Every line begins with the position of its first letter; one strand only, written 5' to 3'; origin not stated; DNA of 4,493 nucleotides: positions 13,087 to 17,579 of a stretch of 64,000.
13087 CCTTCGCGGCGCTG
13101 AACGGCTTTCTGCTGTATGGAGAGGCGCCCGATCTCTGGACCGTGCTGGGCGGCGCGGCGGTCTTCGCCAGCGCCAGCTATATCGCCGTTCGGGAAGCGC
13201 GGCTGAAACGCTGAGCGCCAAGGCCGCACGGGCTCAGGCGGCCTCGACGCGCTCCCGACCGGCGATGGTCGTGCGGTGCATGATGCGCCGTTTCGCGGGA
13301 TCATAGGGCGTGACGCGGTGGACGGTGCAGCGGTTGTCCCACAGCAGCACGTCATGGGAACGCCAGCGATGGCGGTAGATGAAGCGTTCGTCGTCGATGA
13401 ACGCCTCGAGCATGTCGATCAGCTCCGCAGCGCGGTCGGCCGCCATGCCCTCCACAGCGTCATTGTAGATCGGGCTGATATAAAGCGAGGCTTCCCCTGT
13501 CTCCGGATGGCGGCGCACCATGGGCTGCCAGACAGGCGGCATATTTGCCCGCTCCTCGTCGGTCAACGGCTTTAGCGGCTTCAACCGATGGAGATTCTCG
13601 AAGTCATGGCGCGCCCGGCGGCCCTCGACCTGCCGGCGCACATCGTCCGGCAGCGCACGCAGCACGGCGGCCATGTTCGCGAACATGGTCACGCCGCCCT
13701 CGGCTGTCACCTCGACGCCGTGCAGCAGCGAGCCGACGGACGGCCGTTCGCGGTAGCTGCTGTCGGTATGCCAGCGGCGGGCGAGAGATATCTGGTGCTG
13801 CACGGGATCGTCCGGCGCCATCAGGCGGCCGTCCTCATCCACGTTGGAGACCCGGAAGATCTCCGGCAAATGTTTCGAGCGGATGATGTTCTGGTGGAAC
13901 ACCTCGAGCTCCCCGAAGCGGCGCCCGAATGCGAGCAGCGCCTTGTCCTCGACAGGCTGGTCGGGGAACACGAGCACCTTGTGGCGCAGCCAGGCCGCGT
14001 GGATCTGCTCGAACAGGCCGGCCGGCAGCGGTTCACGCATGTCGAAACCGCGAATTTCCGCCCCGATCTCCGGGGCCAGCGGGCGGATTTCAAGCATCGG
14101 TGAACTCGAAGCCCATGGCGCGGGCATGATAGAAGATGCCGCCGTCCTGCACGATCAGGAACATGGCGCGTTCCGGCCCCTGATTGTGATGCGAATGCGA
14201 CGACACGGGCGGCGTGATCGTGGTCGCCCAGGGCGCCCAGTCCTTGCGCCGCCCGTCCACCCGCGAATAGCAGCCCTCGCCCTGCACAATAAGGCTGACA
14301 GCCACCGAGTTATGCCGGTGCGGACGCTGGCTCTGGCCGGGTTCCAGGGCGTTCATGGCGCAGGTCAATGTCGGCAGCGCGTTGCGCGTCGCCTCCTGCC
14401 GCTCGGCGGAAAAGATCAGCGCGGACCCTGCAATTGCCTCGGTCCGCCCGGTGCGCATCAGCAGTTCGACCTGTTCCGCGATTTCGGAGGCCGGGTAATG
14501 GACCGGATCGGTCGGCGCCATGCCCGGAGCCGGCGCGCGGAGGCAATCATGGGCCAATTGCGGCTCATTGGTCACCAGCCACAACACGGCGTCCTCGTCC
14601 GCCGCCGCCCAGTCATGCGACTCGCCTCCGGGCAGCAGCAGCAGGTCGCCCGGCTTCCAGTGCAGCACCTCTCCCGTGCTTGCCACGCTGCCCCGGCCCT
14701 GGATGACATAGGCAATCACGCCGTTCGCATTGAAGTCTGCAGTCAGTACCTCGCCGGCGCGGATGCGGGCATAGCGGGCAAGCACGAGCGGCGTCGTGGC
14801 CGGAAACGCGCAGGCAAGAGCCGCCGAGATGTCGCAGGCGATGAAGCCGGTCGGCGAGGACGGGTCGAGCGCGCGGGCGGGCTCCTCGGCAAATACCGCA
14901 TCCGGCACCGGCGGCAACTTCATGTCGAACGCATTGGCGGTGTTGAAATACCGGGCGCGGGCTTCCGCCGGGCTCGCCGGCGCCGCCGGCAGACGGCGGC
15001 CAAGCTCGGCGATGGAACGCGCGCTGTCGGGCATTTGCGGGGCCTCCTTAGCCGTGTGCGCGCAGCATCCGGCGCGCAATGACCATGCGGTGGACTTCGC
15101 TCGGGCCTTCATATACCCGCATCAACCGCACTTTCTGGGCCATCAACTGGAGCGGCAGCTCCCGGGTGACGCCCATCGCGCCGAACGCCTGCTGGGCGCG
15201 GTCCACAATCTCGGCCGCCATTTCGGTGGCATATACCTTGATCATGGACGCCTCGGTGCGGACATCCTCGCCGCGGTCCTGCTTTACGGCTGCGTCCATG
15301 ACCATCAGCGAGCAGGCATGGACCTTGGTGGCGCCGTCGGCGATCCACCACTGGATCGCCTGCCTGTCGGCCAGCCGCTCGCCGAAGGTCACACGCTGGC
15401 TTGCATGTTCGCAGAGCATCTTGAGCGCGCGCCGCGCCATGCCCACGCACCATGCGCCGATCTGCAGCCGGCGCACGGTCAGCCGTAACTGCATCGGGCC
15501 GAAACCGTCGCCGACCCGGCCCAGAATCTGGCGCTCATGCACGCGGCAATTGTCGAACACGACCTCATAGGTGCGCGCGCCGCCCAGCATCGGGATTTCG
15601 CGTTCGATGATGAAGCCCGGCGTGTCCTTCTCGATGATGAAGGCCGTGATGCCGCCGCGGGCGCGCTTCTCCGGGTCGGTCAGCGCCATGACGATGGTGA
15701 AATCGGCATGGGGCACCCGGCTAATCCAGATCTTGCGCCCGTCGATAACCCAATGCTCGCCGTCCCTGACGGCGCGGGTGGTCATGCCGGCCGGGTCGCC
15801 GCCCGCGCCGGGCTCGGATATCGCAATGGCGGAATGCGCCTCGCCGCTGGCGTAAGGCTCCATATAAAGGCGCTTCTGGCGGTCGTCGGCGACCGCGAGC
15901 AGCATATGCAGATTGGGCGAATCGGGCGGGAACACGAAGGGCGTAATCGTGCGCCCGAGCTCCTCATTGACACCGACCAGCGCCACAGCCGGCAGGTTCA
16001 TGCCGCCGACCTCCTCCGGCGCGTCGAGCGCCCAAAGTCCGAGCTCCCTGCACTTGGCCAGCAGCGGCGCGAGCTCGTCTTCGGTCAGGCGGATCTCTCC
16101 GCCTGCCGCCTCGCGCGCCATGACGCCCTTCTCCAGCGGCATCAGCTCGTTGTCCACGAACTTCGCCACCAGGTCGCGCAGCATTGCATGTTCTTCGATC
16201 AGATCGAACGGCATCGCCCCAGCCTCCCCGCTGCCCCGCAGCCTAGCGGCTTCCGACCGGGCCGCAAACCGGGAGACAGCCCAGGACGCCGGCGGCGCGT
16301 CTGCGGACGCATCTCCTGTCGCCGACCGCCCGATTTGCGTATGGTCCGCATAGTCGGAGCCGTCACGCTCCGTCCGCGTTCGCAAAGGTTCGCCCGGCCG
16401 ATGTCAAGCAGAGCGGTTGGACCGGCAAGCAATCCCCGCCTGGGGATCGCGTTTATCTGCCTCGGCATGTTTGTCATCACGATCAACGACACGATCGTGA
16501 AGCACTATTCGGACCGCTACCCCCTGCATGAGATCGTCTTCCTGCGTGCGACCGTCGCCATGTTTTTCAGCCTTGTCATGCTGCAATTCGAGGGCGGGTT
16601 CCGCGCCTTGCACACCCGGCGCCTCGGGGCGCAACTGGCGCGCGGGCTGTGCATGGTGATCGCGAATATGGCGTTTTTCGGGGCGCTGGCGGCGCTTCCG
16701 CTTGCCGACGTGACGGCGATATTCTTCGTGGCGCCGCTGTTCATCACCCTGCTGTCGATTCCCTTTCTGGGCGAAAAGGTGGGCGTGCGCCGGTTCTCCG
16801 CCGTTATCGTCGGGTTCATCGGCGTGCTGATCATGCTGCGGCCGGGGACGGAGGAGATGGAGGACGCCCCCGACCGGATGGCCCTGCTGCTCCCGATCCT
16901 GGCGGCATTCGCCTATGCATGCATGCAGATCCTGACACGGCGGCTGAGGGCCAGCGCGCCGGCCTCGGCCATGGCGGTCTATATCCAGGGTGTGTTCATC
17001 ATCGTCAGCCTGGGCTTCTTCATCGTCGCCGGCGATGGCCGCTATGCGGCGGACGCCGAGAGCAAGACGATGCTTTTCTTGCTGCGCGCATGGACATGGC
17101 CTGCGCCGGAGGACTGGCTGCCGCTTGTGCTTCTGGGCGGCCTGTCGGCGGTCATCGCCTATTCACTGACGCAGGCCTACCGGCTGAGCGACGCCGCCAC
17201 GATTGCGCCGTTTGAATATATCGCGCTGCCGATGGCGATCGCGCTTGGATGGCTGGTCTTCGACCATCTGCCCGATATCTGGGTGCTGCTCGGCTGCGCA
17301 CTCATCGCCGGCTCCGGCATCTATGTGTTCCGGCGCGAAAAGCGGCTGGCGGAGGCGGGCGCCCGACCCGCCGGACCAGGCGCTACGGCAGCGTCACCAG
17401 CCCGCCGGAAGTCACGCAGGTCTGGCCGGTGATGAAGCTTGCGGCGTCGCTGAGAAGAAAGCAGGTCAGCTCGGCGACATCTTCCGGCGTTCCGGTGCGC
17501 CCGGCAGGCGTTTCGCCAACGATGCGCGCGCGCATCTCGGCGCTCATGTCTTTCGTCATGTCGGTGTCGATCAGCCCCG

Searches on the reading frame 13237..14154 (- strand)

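Call 87: search_protein_families(library=pfam, proteins=[window:13237-14154:-], max_evalue=0.00001)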
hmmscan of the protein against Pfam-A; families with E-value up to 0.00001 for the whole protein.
window:13237-14154:- (306 aa): 1 family
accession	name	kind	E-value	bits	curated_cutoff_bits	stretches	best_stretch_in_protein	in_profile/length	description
PF02668.22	TauD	-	9.8e-67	226.1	27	1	22-296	1-267/267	Taurine catabolism dioxygenase TauD, TfdA family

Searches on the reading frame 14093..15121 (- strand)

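Call 87: search_protein_families(library=pfam, proteins=[window:14093-15121:-], max_evalue=0.00001)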
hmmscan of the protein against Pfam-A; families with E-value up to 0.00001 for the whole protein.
window:14093-15121:- (343 aa): 3 families
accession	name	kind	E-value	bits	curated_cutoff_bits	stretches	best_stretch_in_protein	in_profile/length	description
PF07883.17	Cupin_2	-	5.6e-16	58.4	27.2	2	259-324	5-69/70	Cupin domain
PF02311.25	AraC_binding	-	1.3e-12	48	21.1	1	135-223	25-118/135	AraC-like ligand binding domain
PF12973.13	Cupin_7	-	1.7e-06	28.3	27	0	117-186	37-102/105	ChrR Cupin-like domain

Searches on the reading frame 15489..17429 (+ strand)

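Call 87: search_protein_families(library=pfam, proteins=[window:15489-17429:+], max_evalue=0.00001)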
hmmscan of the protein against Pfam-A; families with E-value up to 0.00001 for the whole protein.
window:15489-17429:+ (647 aa): 1 family
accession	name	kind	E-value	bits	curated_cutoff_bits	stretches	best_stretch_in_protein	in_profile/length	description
PF00892.27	EamA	-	1.7e-17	64.4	28.2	1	318-450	2-134/135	EamA-like transporter family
